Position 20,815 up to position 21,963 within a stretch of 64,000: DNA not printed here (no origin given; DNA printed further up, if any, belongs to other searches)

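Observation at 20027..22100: No release domain on the assembly line; instead a Cys-elbow hydrolase paired with an Arg-elbow pseudo-hydrolase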

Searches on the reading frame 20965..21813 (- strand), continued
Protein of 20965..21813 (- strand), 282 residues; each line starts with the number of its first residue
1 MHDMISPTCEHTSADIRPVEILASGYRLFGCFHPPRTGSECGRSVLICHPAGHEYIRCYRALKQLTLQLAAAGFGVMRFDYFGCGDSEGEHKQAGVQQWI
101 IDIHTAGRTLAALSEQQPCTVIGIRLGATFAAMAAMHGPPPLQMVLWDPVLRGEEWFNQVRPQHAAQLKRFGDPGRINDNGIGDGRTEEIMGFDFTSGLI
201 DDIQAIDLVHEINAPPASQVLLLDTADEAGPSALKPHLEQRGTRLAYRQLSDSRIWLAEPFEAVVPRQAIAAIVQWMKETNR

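Call 57: fold_search(model_id=the predicted structure, library=pdb)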
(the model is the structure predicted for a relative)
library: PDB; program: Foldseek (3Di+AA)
matches with E <= 10: 1587; with E <= 0.001: 1018
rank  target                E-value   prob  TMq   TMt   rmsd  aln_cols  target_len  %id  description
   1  7q4j_A                2.0e-15  1.00  0.68  0.73   5.3       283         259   19  A thermostable lipase from Thermoanaerobacter thermohydrosulfuricus in complex a monoacylglycerol intermediate (released 2023-05-10)
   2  7q4h_A                1.1e-14  1.00  0.66  0.72   6.2       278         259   19  A thermostable lipase from Thermoanaerobacter thermohydrosulfuricus in complex with PMSF (released 2023-05-10)
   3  8b4u                  2.3e-14  1.00  0.69  0.72   5.5       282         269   18  The crystal structure of PET46, a PETase enzyme from Candidatus bathyarchaeota (released 2023-08-23)
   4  7qjm_A                1.0e-13  1.00  0.64  0.61   8.8       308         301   21  Crystal structure of an alpha/beta-hydrolase enzyme from Chloroflexus sp. MS-G (202) (released 2022-12-28)
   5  9h0z_D                1.2e-13  1.00  0.65  0.73   5.8       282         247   19  Crystal structure of TTL[Nle], thermophilic lipase TTL from Thermoanaerobacter thermohydrosulfuricus containing non-ca (released 2025-10-29)
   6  9h0z_F                1.5e-13  1.00  0.68  0.75   5.8       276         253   19  Crystal structure of TTL[Nle], thermophilic lipase TTL from Thermoanaerobacter thermohydrosulfuricus containing non-ca (released 2025-10-29)
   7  9h0z_A                1.6e-13  1.00  0.69  0.75   5.6       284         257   20  Crystal structure of TTL[Nle], thermophilic lipase TTL from Thermoanaerobacter thermohydrosulfuricus containing non-ca (released 2025-10-29)
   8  7z2x_A                2.3e-13  1.00  0.66  0.70   5.5       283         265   16  Wild-type ferulic acid esterase from Lactobacillus buchneri (released 2022-11-30)
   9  2wtm_C                2.7e-13  1.00  0.62  0.69   7.0       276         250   15  Est1E from Butyrivibrio proteoclasticus (released 2010-01-19)
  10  7qjm_B                3.1e-13  1.00  0.66  0.62   8.7       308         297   20  Crystal structure of an alpha/beta-hydrolase enzyme from Chloroflexus sp. MS-G (202) (released 2022-12-28)
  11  7z2x_B                3.5e-13  1.00  0.65  0.70   6.0       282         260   16  Wild-type ferulic acid esterase from Lactobacillus buchneri (released 2022-11-30)
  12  7z2u_A                3.7e-13  1.00  0.65  0.70   5.7       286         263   17  Wild-type ferulic acid esterase from Lactobacillus buchneri in complex with ferulate (released 2022-11-30)
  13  9h0z_E                4.1e-13  1.00  0.66  0.74   5.4       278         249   18  Crystal structure of TTL[Nle], thermophilic lipase TTL from Thermoanaerobacter thermohydrosulfuricus containing non-ca (released 2025-10-29)
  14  3pfb_A                4.1e-13  1.00  0.64  0.71   6.1       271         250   16  Crystal structure of the Lactobacillus johnsonii cinnamoyl esterase LJ0536 S106A mutant in complex with ethylferulate (released 2011-08-31)
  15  9h0z_C                4.4e-13  1.00  0.67  0.75   4.6       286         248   20  Crystal structure of TTL[Nle], thermophilic lipase TTL from Thermoanaerobacter thermohydrosulfuricus containing non-ca (released 2025-10-29)
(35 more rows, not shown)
